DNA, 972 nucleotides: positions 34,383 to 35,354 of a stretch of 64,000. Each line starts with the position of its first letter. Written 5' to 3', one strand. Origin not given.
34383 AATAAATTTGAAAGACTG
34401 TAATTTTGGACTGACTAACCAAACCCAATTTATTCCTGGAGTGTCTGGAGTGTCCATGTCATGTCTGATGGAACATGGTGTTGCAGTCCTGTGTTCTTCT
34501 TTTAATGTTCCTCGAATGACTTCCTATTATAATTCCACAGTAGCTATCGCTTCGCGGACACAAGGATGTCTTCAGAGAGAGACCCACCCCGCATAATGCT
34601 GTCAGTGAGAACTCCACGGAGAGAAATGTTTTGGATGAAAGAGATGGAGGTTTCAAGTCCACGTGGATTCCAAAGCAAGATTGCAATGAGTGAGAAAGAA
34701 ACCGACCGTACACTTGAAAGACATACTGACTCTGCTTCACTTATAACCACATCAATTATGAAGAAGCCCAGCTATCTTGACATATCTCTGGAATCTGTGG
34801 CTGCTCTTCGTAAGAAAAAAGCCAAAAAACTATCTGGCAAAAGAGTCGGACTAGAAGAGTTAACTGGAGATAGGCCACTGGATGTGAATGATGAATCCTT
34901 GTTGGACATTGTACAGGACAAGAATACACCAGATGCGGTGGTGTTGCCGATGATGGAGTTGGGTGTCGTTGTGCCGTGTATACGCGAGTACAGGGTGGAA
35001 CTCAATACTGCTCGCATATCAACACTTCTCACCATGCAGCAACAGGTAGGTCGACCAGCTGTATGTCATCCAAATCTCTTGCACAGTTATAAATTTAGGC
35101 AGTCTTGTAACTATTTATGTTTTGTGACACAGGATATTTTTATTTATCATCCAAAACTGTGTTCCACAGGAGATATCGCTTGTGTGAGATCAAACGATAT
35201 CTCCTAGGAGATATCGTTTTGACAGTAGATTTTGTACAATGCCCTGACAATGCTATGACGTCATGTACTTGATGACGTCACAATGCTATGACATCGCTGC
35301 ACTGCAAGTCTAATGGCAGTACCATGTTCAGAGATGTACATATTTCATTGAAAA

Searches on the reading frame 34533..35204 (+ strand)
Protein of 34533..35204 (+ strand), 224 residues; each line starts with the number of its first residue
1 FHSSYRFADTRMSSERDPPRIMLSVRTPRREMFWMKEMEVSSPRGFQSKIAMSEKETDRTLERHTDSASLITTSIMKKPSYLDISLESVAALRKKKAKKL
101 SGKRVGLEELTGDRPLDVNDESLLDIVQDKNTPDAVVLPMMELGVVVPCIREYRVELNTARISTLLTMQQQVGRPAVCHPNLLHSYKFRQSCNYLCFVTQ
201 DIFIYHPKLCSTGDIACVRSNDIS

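Call 60: search_protein_families(library=pfam, max_evalue=0.1, proteins=[window:34533-35204:+])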
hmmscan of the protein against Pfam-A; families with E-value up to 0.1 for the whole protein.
window:34533-35204:+ (224 aa): 0 families
